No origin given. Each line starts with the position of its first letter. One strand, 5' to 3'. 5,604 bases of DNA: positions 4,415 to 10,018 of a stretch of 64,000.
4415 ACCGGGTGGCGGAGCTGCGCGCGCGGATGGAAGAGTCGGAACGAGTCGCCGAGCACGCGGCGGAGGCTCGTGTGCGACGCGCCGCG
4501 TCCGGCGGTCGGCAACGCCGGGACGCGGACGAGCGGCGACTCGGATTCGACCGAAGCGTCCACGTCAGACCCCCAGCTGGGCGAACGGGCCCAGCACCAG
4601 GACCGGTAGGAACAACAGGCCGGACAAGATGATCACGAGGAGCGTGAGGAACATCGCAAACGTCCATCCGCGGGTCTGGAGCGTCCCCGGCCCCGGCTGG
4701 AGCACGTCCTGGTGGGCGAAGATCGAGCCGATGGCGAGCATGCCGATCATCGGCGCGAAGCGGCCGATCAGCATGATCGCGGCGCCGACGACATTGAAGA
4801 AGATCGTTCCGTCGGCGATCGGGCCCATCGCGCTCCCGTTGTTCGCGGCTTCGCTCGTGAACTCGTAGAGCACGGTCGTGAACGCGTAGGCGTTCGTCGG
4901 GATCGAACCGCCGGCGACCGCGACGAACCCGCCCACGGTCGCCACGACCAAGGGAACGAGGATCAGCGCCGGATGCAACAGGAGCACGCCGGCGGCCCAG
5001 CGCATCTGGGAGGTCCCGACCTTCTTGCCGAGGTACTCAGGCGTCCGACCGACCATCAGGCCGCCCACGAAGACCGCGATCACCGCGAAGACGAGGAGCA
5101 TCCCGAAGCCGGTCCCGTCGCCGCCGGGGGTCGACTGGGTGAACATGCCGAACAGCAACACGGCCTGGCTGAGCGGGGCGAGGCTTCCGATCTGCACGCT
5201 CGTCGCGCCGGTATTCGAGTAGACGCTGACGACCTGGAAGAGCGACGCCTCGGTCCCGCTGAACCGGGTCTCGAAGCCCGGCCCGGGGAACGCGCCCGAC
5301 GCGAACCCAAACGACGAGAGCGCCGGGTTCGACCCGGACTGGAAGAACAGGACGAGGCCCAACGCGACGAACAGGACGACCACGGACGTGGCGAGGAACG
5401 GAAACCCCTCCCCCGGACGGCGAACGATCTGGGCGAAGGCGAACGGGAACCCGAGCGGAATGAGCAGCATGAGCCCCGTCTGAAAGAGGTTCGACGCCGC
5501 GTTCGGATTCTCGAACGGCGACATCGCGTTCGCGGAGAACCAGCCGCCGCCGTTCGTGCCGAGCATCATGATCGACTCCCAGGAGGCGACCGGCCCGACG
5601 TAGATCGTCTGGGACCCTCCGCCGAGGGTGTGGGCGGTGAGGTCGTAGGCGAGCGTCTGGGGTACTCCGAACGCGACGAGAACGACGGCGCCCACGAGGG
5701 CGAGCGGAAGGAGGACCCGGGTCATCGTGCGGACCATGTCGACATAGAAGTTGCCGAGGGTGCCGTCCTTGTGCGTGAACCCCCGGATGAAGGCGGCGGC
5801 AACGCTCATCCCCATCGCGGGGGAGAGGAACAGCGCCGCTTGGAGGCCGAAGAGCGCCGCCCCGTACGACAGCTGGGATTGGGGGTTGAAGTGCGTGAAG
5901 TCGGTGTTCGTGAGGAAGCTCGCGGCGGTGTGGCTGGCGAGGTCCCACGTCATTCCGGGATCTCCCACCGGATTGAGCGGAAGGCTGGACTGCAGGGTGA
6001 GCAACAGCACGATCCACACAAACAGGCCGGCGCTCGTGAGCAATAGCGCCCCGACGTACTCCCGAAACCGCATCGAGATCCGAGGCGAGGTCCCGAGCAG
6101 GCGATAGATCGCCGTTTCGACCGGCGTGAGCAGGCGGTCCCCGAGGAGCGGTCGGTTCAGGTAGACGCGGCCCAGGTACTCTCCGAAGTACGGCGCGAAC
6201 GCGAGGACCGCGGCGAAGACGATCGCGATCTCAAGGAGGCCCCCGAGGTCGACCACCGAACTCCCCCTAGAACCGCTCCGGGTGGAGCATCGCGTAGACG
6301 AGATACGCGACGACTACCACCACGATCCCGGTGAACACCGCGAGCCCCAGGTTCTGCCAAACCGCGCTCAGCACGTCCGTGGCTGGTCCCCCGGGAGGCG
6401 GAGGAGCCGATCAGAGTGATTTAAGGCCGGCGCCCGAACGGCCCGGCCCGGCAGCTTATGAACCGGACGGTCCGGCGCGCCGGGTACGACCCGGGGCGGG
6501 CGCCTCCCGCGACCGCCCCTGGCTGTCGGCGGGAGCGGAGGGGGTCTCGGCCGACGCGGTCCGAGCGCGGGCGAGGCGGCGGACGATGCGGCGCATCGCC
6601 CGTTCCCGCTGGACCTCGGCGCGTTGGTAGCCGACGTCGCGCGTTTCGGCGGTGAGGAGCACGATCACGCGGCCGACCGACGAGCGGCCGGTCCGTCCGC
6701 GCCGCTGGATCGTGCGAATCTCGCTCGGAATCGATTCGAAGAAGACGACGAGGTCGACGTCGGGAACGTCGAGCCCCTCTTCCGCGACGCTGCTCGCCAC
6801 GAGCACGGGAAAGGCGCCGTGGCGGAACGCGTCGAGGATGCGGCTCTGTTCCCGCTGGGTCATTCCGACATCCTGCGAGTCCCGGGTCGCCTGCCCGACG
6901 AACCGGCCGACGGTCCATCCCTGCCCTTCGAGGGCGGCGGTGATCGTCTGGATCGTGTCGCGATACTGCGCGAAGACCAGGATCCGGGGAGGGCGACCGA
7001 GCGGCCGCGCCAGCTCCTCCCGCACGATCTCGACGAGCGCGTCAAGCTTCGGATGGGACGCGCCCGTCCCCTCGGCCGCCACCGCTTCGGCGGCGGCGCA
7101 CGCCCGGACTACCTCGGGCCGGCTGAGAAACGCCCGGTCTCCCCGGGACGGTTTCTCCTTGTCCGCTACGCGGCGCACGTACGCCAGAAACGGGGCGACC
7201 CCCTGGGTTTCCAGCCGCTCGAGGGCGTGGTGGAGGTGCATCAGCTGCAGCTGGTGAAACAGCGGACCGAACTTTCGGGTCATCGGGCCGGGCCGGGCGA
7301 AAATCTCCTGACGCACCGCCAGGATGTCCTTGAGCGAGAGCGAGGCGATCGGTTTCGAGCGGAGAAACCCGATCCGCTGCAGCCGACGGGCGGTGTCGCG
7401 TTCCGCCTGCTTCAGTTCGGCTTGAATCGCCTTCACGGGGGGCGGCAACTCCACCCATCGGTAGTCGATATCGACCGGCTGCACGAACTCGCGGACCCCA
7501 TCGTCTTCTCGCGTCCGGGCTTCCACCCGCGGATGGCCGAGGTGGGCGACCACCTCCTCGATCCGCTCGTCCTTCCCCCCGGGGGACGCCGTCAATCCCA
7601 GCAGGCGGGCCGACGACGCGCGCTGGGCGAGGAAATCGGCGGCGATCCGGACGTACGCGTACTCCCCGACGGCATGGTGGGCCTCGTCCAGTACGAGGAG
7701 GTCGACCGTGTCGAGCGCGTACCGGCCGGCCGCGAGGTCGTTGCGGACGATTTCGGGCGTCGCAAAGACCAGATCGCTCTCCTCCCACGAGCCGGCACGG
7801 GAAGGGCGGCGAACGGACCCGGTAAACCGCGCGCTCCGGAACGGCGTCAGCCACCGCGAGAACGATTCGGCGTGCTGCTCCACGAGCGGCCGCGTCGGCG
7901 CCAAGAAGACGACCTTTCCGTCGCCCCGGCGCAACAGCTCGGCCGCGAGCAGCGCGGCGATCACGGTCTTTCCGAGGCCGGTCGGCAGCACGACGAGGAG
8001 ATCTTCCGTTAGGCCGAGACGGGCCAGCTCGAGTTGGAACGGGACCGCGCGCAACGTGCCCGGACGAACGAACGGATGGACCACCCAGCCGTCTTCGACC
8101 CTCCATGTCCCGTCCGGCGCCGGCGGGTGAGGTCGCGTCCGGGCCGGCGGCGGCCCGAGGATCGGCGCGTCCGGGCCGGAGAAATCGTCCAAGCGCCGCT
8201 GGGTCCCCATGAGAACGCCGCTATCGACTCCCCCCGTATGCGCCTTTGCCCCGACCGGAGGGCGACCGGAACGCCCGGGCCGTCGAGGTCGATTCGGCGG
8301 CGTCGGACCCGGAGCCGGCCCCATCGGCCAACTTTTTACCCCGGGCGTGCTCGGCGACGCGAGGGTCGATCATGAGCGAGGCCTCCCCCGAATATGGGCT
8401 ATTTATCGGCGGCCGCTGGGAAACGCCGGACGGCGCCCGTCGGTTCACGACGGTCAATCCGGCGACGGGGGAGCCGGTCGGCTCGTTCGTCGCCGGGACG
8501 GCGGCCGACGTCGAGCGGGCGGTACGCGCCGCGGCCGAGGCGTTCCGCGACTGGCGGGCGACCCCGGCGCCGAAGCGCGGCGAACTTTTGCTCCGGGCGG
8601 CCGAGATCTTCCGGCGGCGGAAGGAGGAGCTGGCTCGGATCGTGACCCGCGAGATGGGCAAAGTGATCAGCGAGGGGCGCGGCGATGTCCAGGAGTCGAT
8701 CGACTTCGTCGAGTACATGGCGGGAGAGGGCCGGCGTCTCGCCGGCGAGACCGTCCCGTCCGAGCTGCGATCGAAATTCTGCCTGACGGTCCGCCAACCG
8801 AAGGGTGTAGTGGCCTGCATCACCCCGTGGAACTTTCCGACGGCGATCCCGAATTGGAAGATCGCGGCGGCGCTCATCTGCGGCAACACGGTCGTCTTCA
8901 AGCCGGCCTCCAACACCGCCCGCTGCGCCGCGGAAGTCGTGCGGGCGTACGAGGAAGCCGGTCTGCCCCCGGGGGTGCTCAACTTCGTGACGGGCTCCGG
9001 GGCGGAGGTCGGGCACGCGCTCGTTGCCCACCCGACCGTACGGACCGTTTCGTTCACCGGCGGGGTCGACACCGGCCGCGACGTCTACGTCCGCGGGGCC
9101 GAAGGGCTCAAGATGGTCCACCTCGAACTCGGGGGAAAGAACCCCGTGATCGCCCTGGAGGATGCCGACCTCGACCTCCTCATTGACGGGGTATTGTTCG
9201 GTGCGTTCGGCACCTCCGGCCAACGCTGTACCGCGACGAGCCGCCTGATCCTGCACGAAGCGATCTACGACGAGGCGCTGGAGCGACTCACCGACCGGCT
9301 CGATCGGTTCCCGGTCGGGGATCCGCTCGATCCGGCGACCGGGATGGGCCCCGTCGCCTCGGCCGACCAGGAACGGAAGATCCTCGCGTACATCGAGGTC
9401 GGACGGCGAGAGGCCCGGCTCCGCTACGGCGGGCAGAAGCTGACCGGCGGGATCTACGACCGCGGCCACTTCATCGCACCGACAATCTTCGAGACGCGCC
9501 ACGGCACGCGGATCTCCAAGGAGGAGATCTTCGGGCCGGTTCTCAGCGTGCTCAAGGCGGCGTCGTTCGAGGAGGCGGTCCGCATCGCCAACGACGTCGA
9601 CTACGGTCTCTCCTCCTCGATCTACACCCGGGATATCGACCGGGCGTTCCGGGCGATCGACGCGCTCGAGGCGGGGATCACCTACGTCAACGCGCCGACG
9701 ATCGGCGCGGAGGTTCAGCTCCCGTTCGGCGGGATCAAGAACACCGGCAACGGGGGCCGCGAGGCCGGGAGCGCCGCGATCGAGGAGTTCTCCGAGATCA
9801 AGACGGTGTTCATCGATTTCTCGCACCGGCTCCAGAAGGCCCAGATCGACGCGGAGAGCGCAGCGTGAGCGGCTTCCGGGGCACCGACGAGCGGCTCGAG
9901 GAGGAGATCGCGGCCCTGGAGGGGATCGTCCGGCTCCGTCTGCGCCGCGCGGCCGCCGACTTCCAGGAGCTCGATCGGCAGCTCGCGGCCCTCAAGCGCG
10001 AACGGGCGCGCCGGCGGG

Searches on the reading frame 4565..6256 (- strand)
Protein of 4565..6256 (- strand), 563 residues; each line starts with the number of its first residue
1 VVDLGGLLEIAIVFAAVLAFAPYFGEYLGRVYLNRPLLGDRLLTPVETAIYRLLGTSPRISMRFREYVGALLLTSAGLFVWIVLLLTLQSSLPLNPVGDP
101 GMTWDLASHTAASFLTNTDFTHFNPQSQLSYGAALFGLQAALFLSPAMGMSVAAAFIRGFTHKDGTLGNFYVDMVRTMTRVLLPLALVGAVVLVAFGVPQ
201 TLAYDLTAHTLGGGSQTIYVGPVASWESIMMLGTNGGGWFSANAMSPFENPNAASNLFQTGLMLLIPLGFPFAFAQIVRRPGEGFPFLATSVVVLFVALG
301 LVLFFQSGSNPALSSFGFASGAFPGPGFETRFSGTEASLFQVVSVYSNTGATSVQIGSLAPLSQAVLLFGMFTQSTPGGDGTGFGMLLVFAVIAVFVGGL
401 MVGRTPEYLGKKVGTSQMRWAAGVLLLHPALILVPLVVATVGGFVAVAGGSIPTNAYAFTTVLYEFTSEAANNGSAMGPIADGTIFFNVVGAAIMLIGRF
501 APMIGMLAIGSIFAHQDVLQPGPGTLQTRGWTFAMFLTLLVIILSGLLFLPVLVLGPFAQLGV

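Call 82: search_protein_families(library=ncbifam, proteins=[window:4565-6256:-], max_evalue=1e-10)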
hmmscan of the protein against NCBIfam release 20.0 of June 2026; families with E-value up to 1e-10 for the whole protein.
window:4565-6256:- (563 aa): 1 family
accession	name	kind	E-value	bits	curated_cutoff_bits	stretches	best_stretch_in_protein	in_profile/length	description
TIGR00680.1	kdpA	equivalog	4.2e-130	434.9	387.7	1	6-559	5-557/563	potassium-transporting ATPase subunit KdpA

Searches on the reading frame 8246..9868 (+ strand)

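Call 82: search_protein_families(library=ncbifam, proteins=[window:8246-9868:+], max_evalue=1e-10)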
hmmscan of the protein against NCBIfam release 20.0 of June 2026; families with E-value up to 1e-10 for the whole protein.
window:8246-9868:+ (540 aa): 41 families (the best 25 are shown)
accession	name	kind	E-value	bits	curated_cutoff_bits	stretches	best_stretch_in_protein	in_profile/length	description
NF042993.1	AlphKGSA_gudD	equivalog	1.2e-155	518.9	770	1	50-523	4-480/481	alpha-ketoglutaric semialdehyde dehydrogenase GucD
NF052305.1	DioxValDhHalo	equivalog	1.7e-141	472.4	750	1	50-525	5-483/483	2,5-dioxovalerate dehydrogenase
NF009725.0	PRK13252.1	equivalog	1.7e-136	455.5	593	1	48-526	5-482/488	betaine-aldehyde dehydrogenase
TIGR01804.1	BADH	equivalog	2e-134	448.6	668.6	1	53-519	1-467/467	betaine-aldehyde dehydrogenase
TIGR02299.1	HpaE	equivalog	4.5e-131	437.8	638.35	1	52-526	3-479/488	5-carboxymethyl-2-hydroxymuconate semialdehyde dehydrogenase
NF002852.0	PRK03137.1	subfamily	5.2e-126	421.4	648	1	42-521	29-510/514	L-glutamate gamma-semialdehyde dehydrogenase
NF010000.0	PRK13473.1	subfamily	2.6e-118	395.7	615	1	52-524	5-473/475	aminobutyraldehyde dehydrogenase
NF050084.1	pip_6_carb_DH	equivalog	4.3e-117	391.9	730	1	70-533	2-470/475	L-piperidine-6-carboxylate dehydrogenase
TIGR01780.1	SSADH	subfamily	1.1e-113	380.6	646.35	1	70-519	2-448/448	succinate-semialdehyde dehydrogenase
NF045735.1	PaDhStyDPseudo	equivalog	3.2e-113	378.9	850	1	52-524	5-482/483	phenylacetaldehyde dehydrogenase StyD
TIGR01237.1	D1pyr5carbox2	equivalog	3.8e-113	379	659.65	1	49-521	32-507/511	L-glutamate gamma-semialdehyde dehydrogenase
NF045736.1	PaDhStyDRhodo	equivalog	2.7e-112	375.8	800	1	51-523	4-477/479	phenylacetaldehyde dehydrogenase StyD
NF040792.1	glyc_ald_dh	equivalog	5e-103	345.6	760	1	52-528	3-478/488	D-glyceraldehyde dehydrogenase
NF007497.0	PRK10090.1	equivalog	2.2e-102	343.3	500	1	49-524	6-478/480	aldehyde dehydrogenase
NF008415.0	PRK11241.1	equivalog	9.8e-102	341.1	828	1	53-523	14-480/482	NADP-dependent succinate-semialdehyde dehydrogenase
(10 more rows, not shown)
